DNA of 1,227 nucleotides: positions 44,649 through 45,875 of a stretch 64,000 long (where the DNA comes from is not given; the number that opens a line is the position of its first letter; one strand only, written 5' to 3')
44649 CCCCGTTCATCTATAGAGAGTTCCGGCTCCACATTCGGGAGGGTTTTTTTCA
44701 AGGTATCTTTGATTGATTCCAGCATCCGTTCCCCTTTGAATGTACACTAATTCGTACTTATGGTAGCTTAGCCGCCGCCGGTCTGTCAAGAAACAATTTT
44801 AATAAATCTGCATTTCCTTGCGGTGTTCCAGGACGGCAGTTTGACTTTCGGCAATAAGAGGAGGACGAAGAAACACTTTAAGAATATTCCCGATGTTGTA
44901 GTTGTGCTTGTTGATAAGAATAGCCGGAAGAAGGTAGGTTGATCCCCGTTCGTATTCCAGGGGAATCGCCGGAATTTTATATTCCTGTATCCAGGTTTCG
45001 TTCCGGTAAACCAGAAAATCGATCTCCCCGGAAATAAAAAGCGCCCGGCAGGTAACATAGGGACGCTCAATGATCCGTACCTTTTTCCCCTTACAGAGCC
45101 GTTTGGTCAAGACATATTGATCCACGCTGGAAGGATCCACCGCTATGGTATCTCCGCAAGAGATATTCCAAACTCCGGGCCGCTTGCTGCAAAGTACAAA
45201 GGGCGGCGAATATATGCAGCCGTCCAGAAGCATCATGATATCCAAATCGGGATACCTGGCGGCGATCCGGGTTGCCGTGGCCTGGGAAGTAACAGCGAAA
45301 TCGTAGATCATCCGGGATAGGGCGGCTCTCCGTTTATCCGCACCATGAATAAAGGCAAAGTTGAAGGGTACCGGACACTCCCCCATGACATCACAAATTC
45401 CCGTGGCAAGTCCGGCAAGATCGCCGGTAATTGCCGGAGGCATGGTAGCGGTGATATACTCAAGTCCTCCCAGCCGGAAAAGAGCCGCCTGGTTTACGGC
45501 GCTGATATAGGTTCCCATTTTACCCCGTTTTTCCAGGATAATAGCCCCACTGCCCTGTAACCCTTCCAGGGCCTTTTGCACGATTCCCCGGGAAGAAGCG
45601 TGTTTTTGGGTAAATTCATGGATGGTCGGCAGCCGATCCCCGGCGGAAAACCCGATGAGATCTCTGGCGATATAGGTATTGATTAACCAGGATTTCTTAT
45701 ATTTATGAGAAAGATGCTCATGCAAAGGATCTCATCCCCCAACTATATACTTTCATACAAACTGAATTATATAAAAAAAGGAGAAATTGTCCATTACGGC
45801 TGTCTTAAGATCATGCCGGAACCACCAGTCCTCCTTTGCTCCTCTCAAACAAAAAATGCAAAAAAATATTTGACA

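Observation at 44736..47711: Triplicated 22-nt operator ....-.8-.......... defines a small regulon (flavoprotein operon, membrane protein, FGGY kinase)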

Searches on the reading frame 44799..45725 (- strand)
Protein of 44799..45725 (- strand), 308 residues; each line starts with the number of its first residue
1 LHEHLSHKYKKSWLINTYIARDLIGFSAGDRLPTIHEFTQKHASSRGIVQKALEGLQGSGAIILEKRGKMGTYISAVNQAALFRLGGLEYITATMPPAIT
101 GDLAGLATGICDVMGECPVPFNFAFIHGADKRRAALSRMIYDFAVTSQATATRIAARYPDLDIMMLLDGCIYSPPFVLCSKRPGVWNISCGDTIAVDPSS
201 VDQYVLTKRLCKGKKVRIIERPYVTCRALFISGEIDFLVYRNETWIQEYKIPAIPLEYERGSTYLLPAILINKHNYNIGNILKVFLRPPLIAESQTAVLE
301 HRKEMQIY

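Call 4: search_protein_families(library=pfam, proteins=[window:44799-45725:-])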
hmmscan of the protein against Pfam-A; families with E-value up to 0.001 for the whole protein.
window:44799-45725:- (308 aa): 2 families
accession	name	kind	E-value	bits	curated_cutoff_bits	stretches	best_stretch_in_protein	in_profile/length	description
PF14503.11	YhfZ_C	-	2.8e-31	109.2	35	1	80-303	3-232/236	YhfZ C-terminal domain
PF14502.12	HTH_41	-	3.2e-15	55.7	25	1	28-74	2-48/48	Helix-turn-helix domain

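Call 5: search_protein_families(library=ncbifam, proteins=[window:44799-45725:-])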
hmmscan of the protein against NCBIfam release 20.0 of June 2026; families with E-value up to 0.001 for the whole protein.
window:44799-45725:- (308 aa): 4 families
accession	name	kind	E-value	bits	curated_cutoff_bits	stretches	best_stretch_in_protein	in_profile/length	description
NF041241.1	YhfZ_full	equivalog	1.3e-58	198.7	260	1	9-302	4-299/304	GntR family transcriptional regulator YhfZ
TIGR02404.1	trehalos_R_Bsub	equivalog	6.9e-05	22.6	211.95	1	26-74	18-64/233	trehalose operon repressor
NF053730.1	TransRegRv1152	equivalog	7.2e-05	22.7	170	1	26-80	34-86/120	Rv1152 family transcriptional regulator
TIGR02018.2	his_ut_repres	equivalog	0.00032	20.2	220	1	26-77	17-66/226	histidine utilization transcriptional repressor HutC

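Call 10: find_homologous_proteins(query=window:44799-45725:-, max_evalue=1e-10)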
Query window:44799-45725:- (308 aa): 90 proteins with E <= 1e-10 among 1035 candidates.
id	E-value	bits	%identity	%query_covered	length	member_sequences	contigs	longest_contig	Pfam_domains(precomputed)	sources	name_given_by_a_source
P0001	6.4e-186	635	89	100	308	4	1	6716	PF14503.12,PF14502.13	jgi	jgi:hypothetical protein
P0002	3.5e-181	619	87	100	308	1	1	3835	PF14503.12,PF14502.13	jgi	jgi:hypothetical protein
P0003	4.1e-180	616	86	100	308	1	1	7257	PF14503.12,PF14502.13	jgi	jgi:hypothetical protein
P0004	2.0e-178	610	86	100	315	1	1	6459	PF14503.12,PF14502.13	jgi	jgi:hypothetical protein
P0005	1.1e-177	608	86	100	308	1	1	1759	PF14503.12,PF14502.13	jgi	jgi:DNA-binding transcriptional regulator YhcF (GntR family)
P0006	4.0e-177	606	85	100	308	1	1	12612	PF14503.12,PF14502.13,PF00392.28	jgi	jgi:hypothetical protein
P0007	7.2e-176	602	85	100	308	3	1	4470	PF14503.12,PF14502.13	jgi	jgi:hypothetical protein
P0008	1.3e-175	601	85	99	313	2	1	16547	PF14503.12,PF14502.13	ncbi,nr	ncbi:MAG: GntR family transcriptional regulator [Treponema sp.]|nr:GntR family transcriptional regul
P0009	1.1e-173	594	85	98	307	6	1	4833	PF14503.12,PF14502.13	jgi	jgi:hypothetical protein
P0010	3.1e-162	557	80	99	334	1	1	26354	PF14503.12,PF14502.13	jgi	jgi:hypothetical protein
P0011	3.9e-162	557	79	100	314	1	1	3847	PF14503.12,PF14502.13,PF00392.28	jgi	jgi:hypothetical protein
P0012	5.8e-162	556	80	100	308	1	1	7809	PF14503.12,PF14502.13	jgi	jgi:hypothetical protein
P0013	2.1e-161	554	80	100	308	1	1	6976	PF14503.12,PF14502.13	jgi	jgi:hypothetical protein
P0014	2.6e-161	554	79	100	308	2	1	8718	PF14503.12,PF14502.13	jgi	jgi:hypothetical protein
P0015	5.5e-161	553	81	100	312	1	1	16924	PF14503.12,PF14502.13,PF00392.28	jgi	jgi:hypothetical protein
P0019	1.9e-156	538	77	99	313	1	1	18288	PF14503.12,PF14502.13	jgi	jgi:hypothetical protein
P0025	1.5e-152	525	75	100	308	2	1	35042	PF14503.12,PF14502.13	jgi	jgi:hypothetical protein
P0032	8.3e-127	441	62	100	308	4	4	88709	PF14503.12,PF14502.13,PF00392.28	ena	-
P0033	3.3e-126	439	65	99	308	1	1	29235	PF14503.12,PF14502.13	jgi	jgi:DNA-binding transcriptional regulator YhcF (GntR family)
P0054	7.8e-78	280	47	97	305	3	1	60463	PF14503.12,PF14502.13,PF00392.28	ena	-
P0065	8.3e-67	244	43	97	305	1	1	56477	PF14503.12,PF14502.13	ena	-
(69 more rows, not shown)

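Call 12: find_related_loci(query=A2, collection=genome_contigs, flank=10000)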
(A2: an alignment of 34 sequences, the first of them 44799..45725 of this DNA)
Query A2 (308 aa) in genome_contigs; peptide patterns used: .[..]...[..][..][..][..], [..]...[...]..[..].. (x = any residue, [..] = any of these).
74 stretches matched a pattern; 17 encode a relative of the query (tblastn E <= 1e-3); 17 distinct loci.
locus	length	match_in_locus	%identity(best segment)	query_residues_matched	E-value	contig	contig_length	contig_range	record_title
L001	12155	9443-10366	75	1-308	1e-159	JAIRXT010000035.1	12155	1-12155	MAG: Treponema sp. isolate Gsp477_bin179 k119_1138483, whole genome shotgun sequence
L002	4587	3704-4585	77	1-294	2e-156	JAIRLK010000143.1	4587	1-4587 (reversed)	MAG: Treponema sp. isolate Cc175_bin43 k119_729719, whole genome shotgun sequence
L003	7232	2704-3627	63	1-308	9e-130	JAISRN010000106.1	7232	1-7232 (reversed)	MAG: Spirochaetales bacterium isolate Kf353_bin62 k119_4778468, whole genome shotgun sequence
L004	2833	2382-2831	85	7-156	8e-84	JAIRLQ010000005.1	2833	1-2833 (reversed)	MAG: Treponema sp. isolate Cc175_bin57 k119_1583004, whole genome shotgun sequence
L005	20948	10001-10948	42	9-308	4e-82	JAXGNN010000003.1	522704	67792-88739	MAG: Christensenellales bacterium isolate AnMBR.bin257 bin257_3, whole genome shotgun sequence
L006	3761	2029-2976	41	9-308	6e-82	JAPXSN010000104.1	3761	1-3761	MAG: Clostridia bacterium isolate binned_ad_9.19 NODE_43941_length_3761_cov_2.175839, whole genome shotgun sequence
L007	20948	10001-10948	41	9-308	3e-81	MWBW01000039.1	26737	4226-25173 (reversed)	MAG: Firmicutes bacterium ADurb.Bin248 BWY35_contig000039, whole genome shotgun sequence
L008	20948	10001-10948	42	9-308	3e-79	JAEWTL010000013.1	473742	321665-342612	MAG: Bacillota bacterium isolate OH_SDB_141 k127_1039706, whole genome shotgun sequence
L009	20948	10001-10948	41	9-308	2e-78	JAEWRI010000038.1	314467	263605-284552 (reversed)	MAG: Bacillota bacterium isolate OH_SBrB_52 k127_524168, whole genome shotgun sequence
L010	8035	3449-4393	40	9-308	4e-78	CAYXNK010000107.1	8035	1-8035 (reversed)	MAG TPA_asm: uncultured Oscillospiraceae bacterium isolate SRP192927_co4_654 genome assembly, contig: NODE_23419_length_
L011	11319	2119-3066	41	9-308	1e-74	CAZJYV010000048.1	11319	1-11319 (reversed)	MAG TPA_asm: uncultured Clostridium sp. isolate SRP192927_co4_964 genome assembly, contig: NODE_13702_length_11319_cov_4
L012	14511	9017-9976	38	1-308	7e-72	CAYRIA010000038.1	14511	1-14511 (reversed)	MAG TPA_asm: uncultured Oscillospiraceae bacterium isolate SRP192927_co4_34 genome assembly, contig: NODE_9134_length_14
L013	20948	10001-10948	38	9-308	2e-69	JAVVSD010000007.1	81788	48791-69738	MAG: Oscillospiraceae bacterium isolate CGS10Y2-bin10 NODE_240_length_81788_cov_11.267517, whole genome shotgun sequence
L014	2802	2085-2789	46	9-243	7e-69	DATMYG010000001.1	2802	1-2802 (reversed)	MAG TPA_asm: Clostridia bacterium isolate SMAG_U13140 k141_71954, whole genome shotgun sequence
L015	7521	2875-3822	38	9-308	6e-68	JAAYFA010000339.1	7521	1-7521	MAG: Clostridiales bacterium isolate AS07pgkLD_232 167115_AS07, whole genome shotgun sequence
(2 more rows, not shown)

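Call 13: find_related_loci(query=A2, collection=metagenome_contigs, flank=10000)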
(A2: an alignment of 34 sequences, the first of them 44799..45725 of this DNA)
Query A2 (308 aa) in metagenome_contigs; peptide patterns used: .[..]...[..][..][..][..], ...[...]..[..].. (x = any residue, [..] = any of these).
214 stretches matched a pattern; 49 encode a relative of the query (tblastn E <= 1e-3); 49 distinct loci.
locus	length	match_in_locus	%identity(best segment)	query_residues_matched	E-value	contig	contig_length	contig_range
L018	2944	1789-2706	57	1-308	1e-117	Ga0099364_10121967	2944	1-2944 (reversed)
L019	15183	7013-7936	56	1-308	1e-112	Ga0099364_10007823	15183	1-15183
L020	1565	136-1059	54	1-308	3e-113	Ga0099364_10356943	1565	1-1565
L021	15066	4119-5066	41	9-308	7e-81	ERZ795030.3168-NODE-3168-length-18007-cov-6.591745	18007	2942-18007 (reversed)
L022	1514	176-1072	43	6-304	4e-77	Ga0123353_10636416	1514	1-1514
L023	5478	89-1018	39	5-299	7e-73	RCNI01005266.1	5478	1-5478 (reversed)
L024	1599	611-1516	42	6-306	6e-76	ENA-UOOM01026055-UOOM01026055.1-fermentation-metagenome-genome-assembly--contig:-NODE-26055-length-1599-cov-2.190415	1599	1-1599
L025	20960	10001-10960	40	5-308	1e-71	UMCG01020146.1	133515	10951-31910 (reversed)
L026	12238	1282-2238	41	5-308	9e-72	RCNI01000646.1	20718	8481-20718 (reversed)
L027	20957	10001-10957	40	5-308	4e-69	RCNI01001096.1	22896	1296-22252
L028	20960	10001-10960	40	5-308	1e-71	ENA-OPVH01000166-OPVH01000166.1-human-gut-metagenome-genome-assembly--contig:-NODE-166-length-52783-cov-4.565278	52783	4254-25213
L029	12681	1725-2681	36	5-308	1e-66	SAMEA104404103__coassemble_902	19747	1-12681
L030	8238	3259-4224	36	2-308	8e-66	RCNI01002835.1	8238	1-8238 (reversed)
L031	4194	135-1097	37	2-308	3e-65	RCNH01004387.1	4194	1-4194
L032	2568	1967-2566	44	9-208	2e-53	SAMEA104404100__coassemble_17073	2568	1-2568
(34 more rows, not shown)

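Call 20: find_encoding_contigs(protein=P0008, flank=10000, max_places=2)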
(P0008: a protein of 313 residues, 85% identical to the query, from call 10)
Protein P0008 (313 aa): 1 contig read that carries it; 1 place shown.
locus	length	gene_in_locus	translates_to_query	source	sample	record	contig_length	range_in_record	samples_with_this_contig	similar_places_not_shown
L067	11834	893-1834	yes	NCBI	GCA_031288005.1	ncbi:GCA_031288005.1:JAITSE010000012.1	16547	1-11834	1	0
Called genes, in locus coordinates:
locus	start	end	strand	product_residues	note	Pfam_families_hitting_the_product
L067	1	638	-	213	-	?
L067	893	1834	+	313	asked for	PF14502:HTH_41, PF14503:YhfZ_C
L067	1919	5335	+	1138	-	PF00890:FAD_binding_2 (weak), PF01266:DAO, PF07992:Pyr_redox_2 (faint), PF13450:NAD_binding_8 (weak), PF13507:GATase_5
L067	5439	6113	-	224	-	-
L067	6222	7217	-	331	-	PF00579:tRNA-synt_1b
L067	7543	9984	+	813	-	PF02190:LON_substr_bdg, PF00004:AAA, PF22667:Lon_lid, PF05362:Lon_C, PF13541:ChlI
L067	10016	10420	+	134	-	-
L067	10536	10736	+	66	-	PF00403:HMA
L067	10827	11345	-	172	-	-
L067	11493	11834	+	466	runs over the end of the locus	PF25917:BSH_RND (weak), PF25973:BSH_CzcB, PF25919:BSH_CusB (weak), PF25954:Beta-barrel_RND_2, PF25990:Beta-barrel_YknX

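Call 21: find_encoding_contigs(protein=P0010, flank=10000, max_places=2)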
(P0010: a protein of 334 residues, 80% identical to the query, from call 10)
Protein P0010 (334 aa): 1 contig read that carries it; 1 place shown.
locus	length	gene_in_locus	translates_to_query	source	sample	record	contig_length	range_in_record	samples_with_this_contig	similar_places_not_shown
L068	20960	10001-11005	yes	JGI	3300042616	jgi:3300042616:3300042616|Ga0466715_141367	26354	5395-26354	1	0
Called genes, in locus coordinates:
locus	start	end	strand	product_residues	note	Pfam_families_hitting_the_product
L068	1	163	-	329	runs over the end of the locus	-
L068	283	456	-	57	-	-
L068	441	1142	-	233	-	-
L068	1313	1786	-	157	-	-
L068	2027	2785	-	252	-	PF03783:CsgG (weak)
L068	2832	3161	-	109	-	-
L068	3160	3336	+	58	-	-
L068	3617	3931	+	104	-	PF01381:HTH_3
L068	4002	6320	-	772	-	-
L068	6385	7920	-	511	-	PF00370:FGGY_N, PF02782:FGGY_C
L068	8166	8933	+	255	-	PF13472:Lipase_GDSL_2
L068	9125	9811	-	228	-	-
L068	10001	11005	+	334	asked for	PF14502:HTH_41, PF14503:YhfZ_C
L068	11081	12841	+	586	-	PF00890:FAD_binding_2 (weak), PF01266:DAO, PF07992:Pyr_redox_2 (faint), PF13450:NAD_binding_8 (weak), PF04324:Fer2_BFD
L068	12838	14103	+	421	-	PF00070:Pyr_redox (faint), PF00890:FAD_binding_2 (faint), PF03486:HI0933_like (faint), PF07992:Pyr_redox_2, PF12831:FAD_oxidored (weak), PF13450:NAD_binding_8 (weak), PF13738:Pyr_redox_3 (faint)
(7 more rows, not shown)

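Call 22: find_encoding_contigs(protein=P0025, flank=10000, max_places=2)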
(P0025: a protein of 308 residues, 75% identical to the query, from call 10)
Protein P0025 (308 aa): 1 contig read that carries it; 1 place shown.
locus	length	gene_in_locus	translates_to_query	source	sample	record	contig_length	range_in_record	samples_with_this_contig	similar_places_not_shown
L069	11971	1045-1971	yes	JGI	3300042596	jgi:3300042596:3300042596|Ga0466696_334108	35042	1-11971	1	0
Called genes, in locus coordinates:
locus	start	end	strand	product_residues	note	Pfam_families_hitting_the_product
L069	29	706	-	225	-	-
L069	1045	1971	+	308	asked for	PF14502:HTH_41, PF14503:YhfZ_C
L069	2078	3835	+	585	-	PF00890:FAD_binding_2 (faint), PF01266:DAO, PF07992:Pyr_redox_2 (faint), PF13450:NAD_binding_8 (weak), PF04324:Fer2_BFD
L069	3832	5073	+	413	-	PF00070:Pyr_redox (faint), PF00890:FAD_binding_2 (weak), PF01266:DAO (weak), PF03486:HI0933_like (faint), PF07992:Pyr_redox_2, PF12831:FAD_oxidored (weak), PF13450:NAD_binding_8, PF13738:Pyr_redox_3 (weak)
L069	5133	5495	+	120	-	PF07892:DUF1667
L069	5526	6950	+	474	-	PF01565:FAD_binding_4, PF02913:FAD-oxidase_C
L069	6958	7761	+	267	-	PF01012:ETF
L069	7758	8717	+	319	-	PF01012:ETF, PF00766:ETF_alpha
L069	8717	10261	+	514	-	PF01565:FAD_binding_4, PF02913:FAD-oxidase_C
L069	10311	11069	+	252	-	-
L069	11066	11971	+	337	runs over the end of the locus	PF01012:ETF, PF00766:ETF_alpha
